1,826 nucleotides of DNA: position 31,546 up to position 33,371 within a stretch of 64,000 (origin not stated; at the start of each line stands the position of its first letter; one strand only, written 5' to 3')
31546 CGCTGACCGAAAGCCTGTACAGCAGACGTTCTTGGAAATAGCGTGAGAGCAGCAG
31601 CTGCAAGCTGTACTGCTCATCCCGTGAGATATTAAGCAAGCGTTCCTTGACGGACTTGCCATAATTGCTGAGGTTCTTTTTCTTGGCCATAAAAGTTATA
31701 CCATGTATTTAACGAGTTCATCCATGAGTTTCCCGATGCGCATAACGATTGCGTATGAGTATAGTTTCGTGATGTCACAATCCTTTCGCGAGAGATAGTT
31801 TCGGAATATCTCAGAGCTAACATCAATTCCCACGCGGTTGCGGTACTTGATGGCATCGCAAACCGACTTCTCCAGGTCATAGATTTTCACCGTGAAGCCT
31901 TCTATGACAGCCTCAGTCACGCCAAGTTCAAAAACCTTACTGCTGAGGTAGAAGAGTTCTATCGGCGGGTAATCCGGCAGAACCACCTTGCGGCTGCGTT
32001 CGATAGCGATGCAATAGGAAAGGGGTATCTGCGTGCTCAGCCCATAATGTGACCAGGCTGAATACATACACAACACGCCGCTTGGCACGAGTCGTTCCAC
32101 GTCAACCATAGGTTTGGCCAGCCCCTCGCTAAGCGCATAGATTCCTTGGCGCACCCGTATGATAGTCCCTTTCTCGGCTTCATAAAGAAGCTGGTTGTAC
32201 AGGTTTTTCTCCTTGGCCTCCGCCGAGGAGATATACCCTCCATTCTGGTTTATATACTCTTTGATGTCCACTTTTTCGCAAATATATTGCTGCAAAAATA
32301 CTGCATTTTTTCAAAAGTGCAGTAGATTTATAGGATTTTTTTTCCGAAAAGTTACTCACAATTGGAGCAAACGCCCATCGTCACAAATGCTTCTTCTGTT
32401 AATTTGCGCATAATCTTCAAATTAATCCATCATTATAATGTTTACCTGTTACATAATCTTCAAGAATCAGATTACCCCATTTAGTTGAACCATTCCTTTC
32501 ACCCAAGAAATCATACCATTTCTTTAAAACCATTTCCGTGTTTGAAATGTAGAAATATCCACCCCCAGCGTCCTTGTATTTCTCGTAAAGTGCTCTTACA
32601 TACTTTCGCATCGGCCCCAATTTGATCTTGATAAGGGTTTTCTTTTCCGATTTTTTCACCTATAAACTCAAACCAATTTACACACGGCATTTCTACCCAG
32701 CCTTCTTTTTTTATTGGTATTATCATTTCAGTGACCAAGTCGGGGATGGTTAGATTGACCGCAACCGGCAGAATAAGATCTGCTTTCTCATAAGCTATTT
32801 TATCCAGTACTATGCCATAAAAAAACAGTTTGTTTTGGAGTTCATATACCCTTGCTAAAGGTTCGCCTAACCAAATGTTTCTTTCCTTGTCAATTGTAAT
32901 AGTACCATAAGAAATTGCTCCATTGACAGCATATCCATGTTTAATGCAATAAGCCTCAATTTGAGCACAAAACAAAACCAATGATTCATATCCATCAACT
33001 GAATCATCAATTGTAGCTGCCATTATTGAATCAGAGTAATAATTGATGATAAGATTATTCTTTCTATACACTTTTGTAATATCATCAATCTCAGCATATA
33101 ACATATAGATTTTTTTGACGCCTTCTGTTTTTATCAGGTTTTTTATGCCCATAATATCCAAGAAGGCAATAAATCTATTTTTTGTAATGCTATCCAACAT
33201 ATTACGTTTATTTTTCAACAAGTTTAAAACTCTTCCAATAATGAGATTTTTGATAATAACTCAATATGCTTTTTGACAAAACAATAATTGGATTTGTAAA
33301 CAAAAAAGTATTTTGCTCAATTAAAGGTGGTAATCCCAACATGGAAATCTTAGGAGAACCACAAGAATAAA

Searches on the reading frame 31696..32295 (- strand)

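Call 16: search_protein_families(library=padloc, proteins=[window:31696-32295:-], max_evalue=0.001)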
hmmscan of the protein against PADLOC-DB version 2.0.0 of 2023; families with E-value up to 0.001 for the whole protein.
window:31696-32295:- (199 aa): 26 families (the best 25 are shown)
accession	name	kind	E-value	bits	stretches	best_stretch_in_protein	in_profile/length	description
PDLC02225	AbiEi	-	1e-54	183.3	1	8-197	7-193/198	AbiEi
PDLC02265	AbiEi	-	2.9e-46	155.7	1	11-195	7-194/198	AbiEi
PDLC02275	AbiEi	-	6.7e-42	141.6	1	12-188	3-175/184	AbiEi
PDLC02263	AbiEi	-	1.9e-41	140.5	1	8-193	50-239/244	AbiEi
PDLC02245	AbiEi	-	7.1e-40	134.8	1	18-198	9-193/194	AbiEi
PDLC02248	AbiEi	-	2.4e-35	120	1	8-195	4-194/198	AbiEi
PDLC02283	AbiEi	-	3.8e-33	112.9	1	15-191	13-193/201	AbiEi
PDLC02239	AbiEi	-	1.6e-22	78.2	1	24-185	14-180/195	AbiEi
PDLC02238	AbiEi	-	8e-20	69.4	1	36-193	18-173/180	AbiEi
PDLC02254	AbiEi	-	6.7e-15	53.3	1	22-186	18-185/197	AbiEi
PDLC02267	AbiEi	-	3.1e-13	47.7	1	27-187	32-187/252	AbiEi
PDLC02271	AbiEi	-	4.3e-07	27.4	1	40-191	48-209/263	AbiEi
PDLC02230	AbiEi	-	1.4e-06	26.1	1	28-161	15-145/192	AbiEi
PDLC02228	AbiEi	-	1.4e-06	25.8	1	16-103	35-127/216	AbiEi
PDLC02249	AbiEi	-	1.6e-06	26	1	16-103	13-105/184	AbiEi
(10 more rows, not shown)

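Call 17: search_protein_families(library=pfam, proteins=[window:31696-32295:-], max_evalue=0.001)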
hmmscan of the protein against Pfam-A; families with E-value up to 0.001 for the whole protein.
window:31696-32295:- (199 aa): 1 family
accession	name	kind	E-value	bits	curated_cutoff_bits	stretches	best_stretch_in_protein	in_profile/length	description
PF13338.12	AbiEi_4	-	0.00055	20.4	25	0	13-55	5-48/49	Transcriptional regulator, AbiEi antitoxin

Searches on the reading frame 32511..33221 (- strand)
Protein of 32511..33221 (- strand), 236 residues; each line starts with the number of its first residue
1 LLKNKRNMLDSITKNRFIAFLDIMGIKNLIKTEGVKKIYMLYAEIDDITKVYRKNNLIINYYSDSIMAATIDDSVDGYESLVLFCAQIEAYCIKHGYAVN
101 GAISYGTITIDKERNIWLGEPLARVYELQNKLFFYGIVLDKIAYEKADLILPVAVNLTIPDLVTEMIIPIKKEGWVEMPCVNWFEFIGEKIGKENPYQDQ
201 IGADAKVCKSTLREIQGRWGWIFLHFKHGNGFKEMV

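Call 16: search_protein_families(library=padloc, proteins=[window:32511-33221:-], max_evalue=0.001)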
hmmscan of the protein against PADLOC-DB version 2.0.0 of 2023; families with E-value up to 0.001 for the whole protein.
window:32511-33221:- (236 aa): 0 families

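Call 17: search_protein_families(library=pfam, proteins=[window:32511-33221:-], max_evalue=0.001)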
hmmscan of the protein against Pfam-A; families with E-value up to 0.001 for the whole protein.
window:32511-33221:- (236 aa): 0 families

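Call 70: search_protein_families(library=pfam, proteins=[window:32511-33200:-], max_evalue=0.1)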
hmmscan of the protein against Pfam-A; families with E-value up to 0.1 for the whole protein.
window:32511-33200:- (229 aa): 1 family
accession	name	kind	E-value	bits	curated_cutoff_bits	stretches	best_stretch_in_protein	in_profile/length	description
PF08452.15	DNAP_B_exo_N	-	0.04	13.8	21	1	173-183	5-15/22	DNA polymerase family B exonuclease domain, N-terminal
